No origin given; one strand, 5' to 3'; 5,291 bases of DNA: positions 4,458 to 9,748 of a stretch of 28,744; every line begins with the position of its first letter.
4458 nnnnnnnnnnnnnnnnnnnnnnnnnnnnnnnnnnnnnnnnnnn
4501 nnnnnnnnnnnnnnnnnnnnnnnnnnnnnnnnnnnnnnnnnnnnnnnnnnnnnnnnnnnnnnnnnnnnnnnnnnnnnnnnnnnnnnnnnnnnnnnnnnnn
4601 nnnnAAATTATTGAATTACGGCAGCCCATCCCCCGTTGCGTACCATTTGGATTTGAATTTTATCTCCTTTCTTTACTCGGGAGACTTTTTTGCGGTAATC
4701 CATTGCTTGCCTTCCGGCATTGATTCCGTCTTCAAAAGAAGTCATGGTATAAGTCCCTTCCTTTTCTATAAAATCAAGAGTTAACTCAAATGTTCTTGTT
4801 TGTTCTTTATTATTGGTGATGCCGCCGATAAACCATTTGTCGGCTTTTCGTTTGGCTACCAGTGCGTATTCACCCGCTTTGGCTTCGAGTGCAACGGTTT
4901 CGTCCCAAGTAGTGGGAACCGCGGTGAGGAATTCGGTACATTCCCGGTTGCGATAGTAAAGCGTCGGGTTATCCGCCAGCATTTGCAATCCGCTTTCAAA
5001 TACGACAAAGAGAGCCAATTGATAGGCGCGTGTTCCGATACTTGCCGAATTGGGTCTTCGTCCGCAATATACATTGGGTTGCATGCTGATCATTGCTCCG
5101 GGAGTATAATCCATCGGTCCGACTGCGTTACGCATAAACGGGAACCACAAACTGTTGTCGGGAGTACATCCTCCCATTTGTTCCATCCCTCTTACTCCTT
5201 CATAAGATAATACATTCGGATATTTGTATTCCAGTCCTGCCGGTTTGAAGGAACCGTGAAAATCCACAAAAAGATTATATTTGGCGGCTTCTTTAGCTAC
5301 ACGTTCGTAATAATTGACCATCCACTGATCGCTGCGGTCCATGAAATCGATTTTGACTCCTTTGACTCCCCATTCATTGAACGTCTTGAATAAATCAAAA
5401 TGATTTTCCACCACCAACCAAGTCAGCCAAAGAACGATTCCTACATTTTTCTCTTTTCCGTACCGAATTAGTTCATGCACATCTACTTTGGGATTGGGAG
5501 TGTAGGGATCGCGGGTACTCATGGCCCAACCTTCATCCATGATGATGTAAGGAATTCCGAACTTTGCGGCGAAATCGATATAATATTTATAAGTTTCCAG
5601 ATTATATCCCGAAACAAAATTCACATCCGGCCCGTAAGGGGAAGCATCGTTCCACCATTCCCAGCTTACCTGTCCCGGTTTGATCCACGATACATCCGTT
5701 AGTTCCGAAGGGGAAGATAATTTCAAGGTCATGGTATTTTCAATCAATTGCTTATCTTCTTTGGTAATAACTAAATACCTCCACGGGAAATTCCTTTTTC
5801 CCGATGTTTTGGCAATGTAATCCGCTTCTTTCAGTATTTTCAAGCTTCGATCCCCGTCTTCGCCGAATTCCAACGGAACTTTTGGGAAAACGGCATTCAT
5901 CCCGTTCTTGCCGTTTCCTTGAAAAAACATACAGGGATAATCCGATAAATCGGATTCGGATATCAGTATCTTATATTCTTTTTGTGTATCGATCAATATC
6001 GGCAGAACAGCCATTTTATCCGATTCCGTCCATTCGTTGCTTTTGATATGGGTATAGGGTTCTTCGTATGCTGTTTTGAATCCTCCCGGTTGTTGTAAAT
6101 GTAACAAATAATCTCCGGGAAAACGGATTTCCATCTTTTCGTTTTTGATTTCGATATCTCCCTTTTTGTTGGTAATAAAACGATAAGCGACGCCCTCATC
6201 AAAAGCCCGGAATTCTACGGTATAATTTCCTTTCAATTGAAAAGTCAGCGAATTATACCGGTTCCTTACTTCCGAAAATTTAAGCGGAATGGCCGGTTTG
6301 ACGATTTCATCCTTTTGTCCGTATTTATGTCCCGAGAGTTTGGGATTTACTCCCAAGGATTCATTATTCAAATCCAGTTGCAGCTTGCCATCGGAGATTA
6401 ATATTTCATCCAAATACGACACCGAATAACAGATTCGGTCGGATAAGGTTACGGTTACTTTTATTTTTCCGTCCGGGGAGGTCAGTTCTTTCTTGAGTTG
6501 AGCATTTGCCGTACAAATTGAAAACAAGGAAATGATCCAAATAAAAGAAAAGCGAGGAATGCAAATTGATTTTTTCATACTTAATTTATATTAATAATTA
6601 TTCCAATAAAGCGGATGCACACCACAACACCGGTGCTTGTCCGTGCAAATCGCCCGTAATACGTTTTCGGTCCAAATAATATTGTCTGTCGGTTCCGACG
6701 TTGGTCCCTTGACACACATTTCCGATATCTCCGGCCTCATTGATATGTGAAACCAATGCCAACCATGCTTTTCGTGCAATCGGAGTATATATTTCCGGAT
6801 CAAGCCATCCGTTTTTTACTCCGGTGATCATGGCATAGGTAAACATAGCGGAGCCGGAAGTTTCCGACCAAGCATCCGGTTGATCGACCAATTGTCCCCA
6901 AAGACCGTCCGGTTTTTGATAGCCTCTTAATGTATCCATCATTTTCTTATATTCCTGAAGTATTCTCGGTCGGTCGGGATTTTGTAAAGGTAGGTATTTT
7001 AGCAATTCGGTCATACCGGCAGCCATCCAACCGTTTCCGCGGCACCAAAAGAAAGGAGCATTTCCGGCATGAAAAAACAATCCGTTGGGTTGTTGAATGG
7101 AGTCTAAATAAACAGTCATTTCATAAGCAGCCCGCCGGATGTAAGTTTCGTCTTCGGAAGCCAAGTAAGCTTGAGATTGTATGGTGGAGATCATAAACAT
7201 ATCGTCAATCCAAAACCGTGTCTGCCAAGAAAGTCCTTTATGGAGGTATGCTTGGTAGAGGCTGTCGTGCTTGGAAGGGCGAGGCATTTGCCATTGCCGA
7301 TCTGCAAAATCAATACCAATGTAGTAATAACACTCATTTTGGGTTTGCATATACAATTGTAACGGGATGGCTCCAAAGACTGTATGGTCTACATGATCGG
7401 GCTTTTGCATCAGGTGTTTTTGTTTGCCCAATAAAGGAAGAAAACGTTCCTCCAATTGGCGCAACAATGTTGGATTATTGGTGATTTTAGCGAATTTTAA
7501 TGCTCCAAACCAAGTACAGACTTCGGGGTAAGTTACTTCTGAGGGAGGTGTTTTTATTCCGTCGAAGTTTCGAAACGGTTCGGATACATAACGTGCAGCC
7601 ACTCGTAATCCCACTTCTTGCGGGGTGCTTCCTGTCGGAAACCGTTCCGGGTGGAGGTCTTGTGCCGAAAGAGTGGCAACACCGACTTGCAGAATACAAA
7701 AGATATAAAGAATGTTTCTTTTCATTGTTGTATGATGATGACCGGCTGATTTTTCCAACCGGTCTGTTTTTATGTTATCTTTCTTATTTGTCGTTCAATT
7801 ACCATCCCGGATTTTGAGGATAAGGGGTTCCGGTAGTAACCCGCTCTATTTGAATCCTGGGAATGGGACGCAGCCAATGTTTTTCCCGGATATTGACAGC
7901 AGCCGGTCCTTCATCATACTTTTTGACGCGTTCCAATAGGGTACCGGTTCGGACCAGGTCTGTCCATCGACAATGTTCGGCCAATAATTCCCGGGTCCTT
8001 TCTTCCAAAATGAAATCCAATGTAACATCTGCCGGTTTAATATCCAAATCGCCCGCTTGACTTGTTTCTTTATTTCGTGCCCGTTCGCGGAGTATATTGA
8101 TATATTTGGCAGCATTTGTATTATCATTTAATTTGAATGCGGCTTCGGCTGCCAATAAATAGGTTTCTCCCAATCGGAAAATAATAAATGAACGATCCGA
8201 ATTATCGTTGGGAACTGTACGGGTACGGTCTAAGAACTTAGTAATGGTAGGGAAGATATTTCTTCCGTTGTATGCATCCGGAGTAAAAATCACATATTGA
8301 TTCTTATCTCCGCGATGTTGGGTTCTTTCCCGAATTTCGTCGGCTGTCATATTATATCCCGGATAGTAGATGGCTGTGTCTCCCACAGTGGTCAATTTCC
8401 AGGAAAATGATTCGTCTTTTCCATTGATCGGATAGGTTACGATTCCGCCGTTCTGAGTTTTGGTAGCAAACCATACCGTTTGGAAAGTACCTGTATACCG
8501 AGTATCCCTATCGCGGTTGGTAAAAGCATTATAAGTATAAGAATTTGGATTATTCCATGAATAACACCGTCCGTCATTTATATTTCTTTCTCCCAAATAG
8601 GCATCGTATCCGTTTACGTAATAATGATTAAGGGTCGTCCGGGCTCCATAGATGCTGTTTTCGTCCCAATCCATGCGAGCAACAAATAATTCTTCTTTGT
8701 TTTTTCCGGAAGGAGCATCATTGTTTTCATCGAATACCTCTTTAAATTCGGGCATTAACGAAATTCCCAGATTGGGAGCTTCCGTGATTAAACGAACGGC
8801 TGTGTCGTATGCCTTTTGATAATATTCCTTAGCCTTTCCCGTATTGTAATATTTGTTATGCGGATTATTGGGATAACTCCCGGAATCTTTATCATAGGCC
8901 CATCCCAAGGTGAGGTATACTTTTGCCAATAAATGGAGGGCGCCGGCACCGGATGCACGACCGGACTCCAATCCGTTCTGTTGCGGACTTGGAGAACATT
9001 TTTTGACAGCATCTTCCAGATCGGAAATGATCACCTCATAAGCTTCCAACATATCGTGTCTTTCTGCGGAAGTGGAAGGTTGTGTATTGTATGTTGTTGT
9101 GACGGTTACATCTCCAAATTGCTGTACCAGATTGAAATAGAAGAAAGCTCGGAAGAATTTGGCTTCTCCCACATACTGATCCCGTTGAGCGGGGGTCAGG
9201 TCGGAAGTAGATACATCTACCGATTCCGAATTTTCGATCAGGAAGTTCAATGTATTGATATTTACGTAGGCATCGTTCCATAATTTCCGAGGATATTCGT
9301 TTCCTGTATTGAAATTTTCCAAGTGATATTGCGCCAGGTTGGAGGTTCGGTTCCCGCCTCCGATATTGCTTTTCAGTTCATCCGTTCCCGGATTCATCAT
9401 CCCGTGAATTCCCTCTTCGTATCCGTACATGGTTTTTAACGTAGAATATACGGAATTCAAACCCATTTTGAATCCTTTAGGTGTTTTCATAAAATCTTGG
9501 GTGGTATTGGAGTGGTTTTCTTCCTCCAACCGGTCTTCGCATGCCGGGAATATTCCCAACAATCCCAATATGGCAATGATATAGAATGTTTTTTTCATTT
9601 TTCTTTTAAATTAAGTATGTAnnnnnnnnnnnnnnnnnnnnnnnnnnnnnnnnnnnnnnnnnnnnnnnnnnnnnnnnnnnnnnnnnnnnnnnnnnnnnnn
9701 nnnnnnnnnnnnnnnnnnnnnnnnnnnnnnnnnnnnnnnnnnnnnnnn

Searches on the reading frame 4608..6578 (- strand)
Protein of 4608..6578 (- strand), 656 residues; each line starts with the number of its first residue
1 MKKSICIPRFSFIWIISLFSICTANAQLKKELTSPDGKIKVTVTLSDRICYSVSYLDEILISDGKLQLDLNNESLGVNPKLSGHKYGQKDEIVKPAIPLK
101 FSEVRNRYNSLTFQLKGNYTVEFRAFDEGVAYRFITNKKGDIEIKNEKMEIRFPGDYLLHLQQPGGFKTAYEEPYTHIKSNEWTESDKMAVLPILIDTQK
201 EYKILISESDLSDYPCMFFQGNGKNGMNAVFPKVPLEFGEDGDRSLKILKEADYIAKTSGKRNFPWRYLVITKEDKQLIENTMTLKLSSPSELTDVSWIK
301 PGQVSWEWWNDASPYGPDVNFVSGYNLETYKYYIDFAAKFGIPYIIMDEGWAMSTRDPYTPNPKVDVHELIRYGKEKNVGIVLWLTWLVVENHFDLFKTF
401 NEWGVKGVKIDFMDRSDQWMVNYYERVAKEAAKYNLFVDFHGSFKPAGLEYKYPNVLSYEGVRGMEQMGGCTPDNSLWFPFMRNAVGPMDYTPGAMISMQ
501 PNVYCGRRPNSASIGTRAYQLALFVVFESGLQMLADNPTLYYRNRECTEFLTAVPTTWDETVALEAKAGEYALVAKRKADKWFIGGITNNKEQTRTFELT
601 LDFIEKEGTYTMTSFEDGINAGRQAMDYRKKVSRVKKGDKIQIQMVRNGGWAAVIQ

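Call 3: search_protein_families(library=pfam, proteins=[window:4608-6578:-])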
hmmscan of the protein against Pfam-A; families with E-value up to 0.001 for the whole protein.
window:4608-6578:- (656 aa): 3 families
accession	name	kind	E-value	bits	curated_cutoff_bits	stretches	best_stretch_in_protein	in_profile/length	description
PF10566.15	Glyco_hydro_97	-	1.1e-100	337.1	32.5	1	295-555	1-275/275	Glycoside hydrolase 97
PF14508.12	GH97_N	-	4.4e-60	203.5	25.3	1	32-290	1-229/229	Glycosyl-hydrolase 97 N-terminal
PF14509.12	GH97_C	-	7.3e-29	100.3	25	1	557-655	1-96/97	Glycosyl-hydrolase 97 C-terminal, oligomerisation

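Call 34: search_protein_families(library=ncbifam, proteins=[window:4608-6578:-], max_evalue=0.001)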
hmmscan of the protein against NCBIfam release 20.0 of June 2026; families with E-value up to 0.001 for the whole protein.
window:4608-6578:- (656 aa): 1 family
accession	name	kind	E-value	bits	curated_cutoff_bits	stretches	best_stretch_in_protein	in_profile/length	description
NF053844.1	RetAlphGalacBctrd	equivalog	3.9e-196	653.1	800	1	13-655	6-661/662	retaining alpha-galactosidase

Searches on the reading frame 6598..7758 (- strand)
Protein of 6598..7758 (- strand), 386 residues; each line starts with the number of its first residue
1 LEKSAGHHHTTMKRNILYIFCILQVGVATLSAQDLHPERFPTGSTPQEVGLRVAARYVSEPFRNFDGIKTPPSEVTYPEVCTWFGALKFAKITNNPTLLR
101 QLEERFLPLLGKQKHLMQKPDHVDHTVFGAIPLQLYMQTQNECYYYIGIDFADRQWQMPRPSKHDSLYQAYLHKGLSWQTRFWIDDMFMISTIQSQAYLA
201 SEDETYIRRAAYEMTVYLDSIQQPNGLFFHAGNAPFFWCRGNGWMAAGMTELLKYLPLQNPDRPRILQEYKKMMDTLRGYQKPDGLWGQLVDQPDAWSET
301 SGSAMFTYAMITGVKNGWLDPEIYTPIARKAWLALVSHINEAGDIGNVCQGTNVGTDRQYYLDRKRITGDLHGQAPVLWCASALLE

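Call 3: search_protein_families(library=pfam, proteins=[window:6598-7758:-])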
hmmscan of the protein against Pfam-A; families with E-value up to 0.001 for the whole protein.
window:6598-7758:- (386 aa): 1 family
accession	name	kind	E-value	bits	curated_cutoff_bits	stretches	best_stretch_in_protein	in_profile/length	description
PF07470.19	Glyco_hydro_88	-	2.4e-55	188.4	26.6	1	74-382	26-346/352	Glycosyl Hydrolase Family 88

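Call 34: search_protein_families(library=ncbifam, proteins=[window:6598-7758:-], max_evalue=0.001)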
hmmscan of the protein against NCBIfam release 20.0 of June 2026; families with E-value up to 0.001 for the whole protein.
window:6598-7758:- (386 aa): 1 family
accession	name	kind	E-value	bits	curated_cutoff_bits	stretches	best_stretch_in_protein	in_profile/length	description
NF051900.1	BetGalacBglBAgro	equivalog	6.6e-32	110.8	420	1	135-380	75-325/333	beta-galactosidase BglB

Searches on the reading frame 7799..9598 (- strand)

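Call 3: search_protein_families(library=pfam, proteins=[window:7799-9598:-])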
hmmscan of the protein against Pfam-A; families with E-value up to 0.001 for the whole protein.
window:7799-9598:- (599 aa): 3 families
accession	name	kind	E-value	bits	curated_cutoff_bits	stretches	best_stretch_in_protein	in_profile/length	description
PF07980.17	SusD_RagB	-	1.2e-33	117.4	23.1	1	302-599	2-297/297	SusD family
PF14322.12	SusD-like_3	-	2.3e-21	77.4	27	1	24-229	3-191/191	Starch-binding associating with outer membrane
PF12771.13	SusD-like_2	-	1.4e-06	27.9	27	1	86-202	33-151/415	Starch-binding associating with outer membrane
